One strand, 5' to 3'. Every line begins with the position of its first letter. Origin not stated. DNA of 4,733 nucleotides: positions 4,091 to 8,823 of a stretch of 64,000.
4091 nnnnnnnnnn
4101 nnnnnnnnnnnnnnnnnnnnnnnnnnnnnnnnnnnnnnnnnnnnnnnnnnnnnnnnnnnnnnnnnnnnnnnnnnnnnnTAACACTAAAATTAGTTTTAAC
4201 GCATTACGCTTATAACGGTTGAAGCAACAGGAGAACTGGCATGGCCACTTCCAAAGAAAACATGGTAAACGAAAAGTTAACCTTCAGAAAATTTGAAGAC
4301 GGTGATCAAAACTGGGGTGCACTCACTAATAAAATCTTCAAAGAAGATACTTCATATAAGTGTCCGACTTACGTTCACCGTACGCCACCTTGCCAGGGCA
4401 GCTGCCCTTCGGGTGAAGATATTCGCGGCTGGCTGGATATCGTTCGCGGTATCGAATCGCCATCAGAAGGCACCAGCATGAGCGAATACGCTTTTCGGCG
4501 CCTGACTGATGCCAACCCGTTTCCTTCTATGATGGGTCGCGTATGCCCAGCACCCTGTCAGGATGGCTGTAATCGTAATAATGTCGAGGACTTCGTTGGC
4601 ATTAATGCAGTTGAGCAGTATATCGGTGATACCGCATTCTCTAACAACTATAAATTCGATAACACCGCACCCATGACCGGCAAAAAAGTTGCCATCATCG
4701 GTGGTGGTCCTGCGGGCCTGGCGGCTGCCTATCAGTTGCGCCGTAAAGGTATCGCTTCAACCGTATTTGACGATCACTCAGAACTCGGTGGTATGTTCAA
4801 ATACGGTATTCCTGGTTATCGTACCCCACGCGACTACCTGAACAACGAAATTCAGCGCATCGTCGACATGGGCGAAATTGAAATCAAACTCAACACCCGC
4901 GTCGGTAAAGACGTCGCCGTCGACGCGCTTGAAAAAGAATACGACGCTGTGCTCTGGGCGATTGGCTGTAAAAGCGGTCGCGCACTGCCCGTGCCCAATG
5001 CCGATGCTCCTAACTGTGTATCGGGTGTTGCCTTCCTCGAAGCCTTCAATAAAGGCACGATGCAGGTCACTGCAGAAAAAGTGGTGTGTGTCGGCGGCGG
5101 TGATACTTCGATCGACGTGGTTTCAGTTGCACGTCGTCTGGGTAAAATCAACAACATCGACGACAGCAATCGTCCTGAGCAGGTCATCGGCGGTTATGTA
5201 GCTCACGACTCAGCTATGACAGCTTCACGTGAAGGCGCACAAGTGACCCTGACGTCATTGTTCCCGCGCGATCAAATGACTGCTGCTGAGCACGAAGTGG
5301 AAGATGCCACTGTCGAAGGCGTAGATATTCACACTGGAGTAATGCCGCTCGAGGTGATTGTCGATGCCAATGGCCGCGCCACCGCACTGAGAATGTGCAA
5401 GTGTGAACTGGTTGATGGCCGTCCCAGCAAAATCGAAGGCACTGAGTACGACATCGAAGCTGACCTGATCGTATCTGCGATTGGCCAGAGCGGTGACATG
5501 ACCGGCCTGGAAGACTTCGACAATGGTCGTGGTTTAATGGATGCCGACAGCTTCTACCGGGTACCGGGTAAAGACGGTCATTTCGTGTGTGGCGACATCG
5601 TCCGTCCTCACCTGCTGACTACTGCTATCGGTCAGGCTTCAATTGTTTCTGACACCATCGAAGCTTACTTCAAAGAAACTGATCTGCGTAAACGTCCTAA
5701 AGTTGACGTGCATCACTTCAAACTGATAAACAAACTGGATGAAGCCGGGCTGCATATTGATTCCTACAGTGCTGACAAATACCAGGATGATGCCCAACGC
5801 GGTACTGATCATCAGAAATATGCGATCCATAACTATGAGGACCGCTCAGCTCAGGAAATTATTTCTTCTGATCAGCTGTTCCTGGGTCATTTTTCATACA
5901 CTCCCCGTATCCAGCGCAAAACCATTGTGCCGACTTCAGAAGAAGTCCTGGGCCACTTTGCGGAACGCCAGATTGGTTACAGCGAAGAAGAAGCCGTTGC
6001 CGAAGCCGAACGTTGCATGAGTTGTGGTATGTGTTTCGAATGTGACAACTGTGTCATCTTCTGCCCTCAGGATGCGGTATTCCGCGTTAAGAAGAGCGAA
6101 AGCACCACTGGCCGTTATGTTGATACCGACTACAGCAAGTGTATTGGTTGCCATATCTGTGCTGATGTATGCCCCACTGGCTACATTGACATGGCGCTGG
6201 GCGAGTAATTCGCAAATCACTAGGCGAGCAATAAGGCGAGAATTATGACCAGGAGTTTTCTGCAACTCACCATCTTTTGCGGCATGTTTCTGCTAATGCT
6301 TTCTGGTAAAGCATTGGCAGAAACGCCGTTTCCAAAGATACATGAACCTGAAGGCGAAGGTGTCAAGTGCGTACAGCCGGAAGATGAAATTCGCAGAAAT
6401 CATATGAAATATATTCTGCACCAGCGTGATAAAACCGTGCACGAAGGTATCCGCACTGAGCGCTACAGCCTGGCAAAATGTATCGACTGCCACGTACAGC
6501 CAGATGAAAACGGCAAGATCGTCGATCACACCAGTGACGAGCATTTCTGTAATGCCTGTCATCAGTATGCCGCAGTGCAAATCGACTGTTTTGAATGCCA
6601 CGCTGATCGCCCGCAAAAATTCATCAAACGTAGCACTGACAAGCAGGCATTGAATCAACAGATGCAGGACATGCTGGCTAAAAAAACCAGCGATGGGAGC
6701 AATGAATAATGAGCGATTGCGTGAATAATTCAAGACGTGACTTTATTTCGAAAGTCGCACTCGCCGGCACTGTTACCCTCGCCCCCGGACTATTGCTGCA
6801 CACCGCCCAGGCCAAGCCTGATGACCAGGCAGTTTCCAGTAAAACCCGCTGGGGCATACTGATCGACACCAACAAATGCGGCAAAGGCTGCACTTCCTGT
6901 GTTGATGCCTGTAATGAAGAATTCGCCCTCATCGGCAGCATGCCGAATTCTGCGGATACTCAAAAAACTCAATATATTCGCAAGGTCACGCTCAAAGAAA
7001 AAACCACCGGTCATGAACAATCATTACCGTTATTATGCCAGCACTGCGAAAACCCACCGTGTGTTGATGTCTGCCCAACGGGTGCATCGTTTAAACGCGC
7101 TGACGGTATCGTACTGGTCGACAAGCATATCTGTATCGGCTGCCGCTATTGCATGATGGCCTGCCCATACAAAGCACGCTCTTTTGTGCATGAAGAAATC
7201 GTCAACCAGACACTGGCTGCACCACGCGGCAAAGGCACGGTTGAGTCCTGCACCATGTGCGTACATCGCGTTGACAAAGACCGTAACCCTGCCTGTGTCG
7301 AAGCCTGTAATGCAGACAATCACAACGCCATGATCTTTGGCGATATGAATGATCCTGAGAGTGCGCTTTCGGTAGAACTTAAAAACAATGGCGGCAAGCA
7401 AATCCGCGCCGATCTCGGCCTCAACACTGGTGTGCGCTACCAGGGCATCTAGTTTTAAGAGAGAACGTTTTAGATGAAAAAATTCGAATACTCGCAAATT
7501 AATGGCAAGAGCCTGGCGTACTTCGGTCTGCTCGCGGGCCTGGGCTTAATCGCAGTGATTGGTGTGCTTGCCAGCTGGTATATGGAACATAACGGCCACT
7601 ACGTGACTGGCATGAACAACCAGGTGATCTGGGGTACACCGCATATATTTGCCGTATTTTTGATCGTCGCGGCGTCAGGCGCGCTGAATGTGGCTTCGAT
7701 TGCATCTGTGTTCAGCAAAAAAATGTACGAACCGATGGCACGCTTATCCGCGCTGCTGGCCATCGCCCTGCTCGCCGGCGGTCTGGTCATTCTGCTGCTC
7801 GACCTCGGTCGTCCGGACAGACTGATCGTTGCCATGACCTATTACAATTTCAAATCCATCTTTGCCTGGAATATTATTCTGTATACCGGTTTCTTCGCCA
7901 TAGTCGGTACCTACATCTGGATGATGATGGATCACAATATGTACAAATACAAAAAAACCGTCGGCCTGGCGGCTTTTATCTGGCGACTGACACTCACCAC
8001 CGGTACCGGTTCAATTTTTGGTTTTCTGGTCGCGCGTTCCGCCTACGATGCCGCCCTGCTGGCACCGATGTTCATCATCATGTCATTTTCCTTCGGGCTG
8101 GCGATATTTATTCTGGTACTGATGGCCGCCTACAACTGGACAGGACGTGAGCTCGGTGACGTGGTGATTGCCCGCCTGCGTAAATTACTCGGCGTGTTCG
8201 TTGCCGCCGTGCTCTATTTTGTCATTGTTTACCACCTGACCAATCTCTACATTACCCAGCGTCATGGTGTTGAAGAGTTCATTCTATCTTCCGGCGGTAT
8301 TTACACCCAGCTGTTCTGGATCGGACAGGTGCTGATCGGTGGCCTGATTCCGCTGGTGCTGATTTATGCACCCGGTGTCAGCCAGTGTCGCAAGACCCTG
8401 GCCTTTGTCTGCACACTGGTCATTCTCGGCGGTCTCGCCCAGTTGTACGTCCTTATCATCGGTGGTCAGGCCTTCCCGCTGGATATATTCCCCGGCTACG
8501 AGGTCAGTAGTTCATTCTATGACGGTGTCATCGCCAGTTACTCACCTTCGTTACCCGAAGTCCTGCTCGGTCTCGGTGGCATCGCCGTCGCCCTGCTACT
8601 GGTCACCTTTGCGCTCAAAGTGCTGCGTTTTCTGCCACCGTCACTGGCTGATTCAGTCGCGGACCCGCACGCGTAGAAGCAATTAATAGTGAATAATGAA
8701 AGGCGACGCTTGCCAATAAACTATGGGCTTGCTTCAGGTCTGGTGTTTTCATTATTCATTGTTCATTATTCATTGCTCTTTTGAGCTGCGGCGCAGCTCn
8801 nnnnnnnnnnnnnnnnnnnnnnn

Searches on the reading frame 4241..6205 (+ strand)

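Call 7: search_protein_families(library=ncbifam, proteins=[window:4241-6205:+], max_evalue=0.00001)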
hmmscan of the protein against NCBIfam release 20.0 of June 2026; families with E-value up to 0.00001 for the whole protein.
window:4241-6205:+ (655 aa): 34 families (the best 25 are shown)
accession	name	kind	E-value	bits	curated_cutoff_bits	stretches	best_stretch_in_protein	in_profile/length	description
NF009410.0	PRK12771.1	subfamily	1.6e-211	703.8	516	1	8-654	7-565/566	NAD(P)-binding protein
NF009454.0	PRK12814.1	equivalog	2e-84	284.2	916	2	49-302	102-347/657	putative NADPH-dependent glutamate synthase small subunit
NF010590.0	PRK13984.1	equivalog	1.4e-65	221.6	946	2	82-303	221-448/611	putative oxidoreductase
NF009408.0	PRK12769.1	equivalog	2.2e-57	194.6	1003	2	50-304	235-494/659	formate-dependent uric acid utilization protein AegA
TIGR01317.1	GOGAT_sm_gam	subfamily_domain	7.1e-57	193.3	447.7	1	48-476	49-477/485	glutamate synthase small subunit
TIGR01318.1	gltD_gamma_fam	subfamily_domain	1.3e-56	192.1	482.95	2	35-302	33-306/467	glutamate synthase, small subunit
TIGR01316.1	gltA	equivalog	1.6e-56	192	471.75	2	38-302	25-296/449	NADPH-dependent glutamate synthase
NF009414.0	PRK12778.1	equivalog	4.1e-56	190.6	1103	2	47-302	335-594/752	bifunctional dihydroorotate dehydrogenase B NAD binding subunit/NADPH-dependent glutamate synthase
TIGR03315.1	Se_ygfK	equivalog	2.2e-47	161.1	835.3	2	46-304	442-692/1012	putative selenate reductase subunit YgfK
NF009413.0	PRK12775.1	equivalog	3.4e-44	150.9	1895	1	48-302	338-595/1006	putative trifunctional 2-polyprenylphenol hydroxylase/glutamate synthase subunit beta/ferritin domain-containing protein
NF009451.0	PRK12809.1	equivalog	2.8e-43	148.1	1154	2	90-301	250-474/639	formate-dependent uric acid utilization protein YgfT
NF009409.0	PRK12770.1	subfamily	1.6e-40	139.3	343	2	137-301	8-196/360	putative glutamate synthase subunit beta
NF045663.1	diclust_near_Sec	equivalog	6.4e-38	130.3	530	1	46-357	15-290/759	pyridine nucleotide-disulfide oxidoreductase/dicluster-binding protein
NF009415.0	PRK12779.1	equivalog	6.3e-29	100.5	1519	1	77-302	228-471/944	putative bifunctional glutamate synthase subunit beta/2-polyprenylphenol hydroxylase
NF041087.1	bile_acid_BaiCD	equivalog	3.4e-15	55.2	825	1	135-296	368-521/642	bile acid Fe-S flavoenzyme BaiCD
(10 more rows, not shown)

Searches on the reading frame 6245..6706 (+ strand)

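Call 7: search_protein_families(library=ncbifam, proteins=[window:6245-6706:+], max_evalue=0.00001)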
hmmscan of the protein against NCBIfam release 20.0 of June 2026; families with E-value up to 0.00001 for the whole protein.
window:6245-6706:+ (154 aa): 1 family
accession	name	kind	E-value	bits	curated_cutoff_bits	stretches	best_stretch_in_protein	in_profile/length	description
NF038038.1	cytoc_DsrJ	equivalog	1.8e-14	54.1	100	1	7-119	10-121/121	sulfate reduction electron transfer complex DsrMKJOP subunit DsrJ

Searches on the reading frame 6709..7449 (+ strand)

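Call 7: search_protein_families(library=ncbifam, proteins=[window:6709-7449:+], max_evalue=0.00001)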
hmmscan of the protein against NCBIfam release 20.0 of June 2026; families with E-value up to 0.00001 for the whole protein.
window:6709-7449:+ (247 aa): 22 families
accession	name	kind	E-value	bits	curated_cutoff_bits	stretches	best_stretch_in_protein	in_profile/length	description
NF045797.1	DsrO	equivalog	4.7e-91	304.4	200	1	6-245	2-234/235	sulfate reduction electron transfer complex DsrMKJOP subunit DsrO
NF011569.0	PRK14993.1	equivalog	1.4e-41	142.6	416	1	7-227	3-202/244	tetrathionate reductase subunit TtrB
TIGR03149.1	cyt_nit_nrfC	equivalog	1.9e-37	128.8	377.6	1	8-238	3-209/225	cytochrome c nitrite reductase Fe-S protein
NF041715.1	arsenate_red_ArrB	equivalog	1.3e-33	116.5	450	2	47-161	2-108/233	arsenate respiratory reductase iron-sulfur subunit ArrB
NF041782.1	mnquin_red_QrcC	equivalog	1.3e-30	106.8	400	1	48-192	1-159/239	menaquinone reductase iron-sulfur cluster-binding subunit QrcC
TIGR02951.1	DMSO_dmsB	equivalog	5.1e-29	101.4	214.1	1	48-214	2-154/161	DMSO/selenate family reductase complex B subunit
NF045715.1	sulf_resp_HmcB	equivalog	1.1e-27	96.9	420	1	8-215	1-200/307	sulfate respiration complex iron-sulfur protein HmcB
NF008134.0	PRK10882.1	equivalog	9.7e-26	90.6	263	1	7-215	2-210/329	hydrogenase 2 operon protein HybA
NF038355.1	FDH3_beta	equivalog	3.2e-25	89.2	240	1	50-190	5-127/180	formate dehydrogenase FDH3 subunit beta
TIGR03478.1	DMSO_red_II_bet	subfamily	5.9e-21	74.7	480.7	1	106-219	127-226/321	DMSO reductase family type II enzyme, iron-sulfur subunit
NF042979.1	EthbenzDh_ebdB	equivalog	1.1e-20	73.8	740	1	108-221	151-250/354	ethylbenzene dehydrogenase subunit beta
NF007658.0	PRK10330.1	equivalog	8.4e-20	71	260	1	50-217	5-161/181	electron transport protein HydN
NF009408.0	PRK12769.1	equivalog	4.4e-17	61.4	1003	1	50-204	5-141/659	formate-dependent uric acid utilization protein AegA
TIGR01660.1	narH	equivalog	5.2e-17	61.4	524.05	1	88-201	161-263/492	nitrate reductase subunit beta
TIGR01582.1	FDH-beta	equivalog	2.4e-16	59.7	334.7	1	32-215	6-184/283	formate dehydrogenase subunit beta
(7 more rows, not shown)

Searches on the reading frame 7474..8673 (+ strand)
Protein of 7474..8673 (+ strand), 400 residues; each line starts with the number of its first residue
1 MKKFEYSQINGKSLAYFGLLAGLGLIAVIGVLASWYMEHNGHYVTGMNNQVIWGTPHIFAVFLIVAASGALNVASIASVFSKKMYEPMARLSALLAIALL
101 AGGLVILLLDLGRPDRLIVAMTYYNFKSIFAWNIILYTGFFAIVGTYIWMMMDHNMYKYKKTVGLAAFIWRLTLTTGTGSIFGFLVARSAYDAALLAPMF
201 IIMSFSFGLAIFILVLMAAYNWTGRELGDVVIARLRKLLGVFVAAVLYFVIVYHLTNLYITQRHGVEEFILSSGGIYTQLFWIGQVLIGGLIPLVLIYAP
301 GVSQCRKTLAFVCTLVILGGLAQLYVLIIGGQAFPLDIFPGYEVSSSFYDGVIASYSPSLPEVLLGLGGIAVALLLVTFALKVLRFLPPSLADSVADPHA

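Call 7: search_protein_families(library=ncbifam, proteins=[window:7474-8673:+], max_evalue=0.00001)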
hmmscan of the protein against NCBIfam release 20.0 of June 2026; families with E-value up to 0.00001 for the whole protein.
window:7474-8673:+ (400 aa): 3 families
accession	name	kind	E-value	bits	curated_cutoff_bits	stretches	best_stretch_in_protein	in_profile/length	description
NF045798.1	DsrP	equivalog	5.9e-17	62.1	350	1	13-383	9-339/346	sulfate reduction electron transfer complex DsrMKJOP subunit DsrP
TIGR03148.1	cyt_nit_nrfD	equivalog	7.4e-10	38.6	347.6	0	158-332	139-312/316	cytochrome c nitrite reductase subunit NrfD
NF041784.1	mnquin_red_QrcD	equivalog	1.4e-06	27.8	570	0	16-388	18-402/408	menaquinone reductase integral membrane subunit QrcD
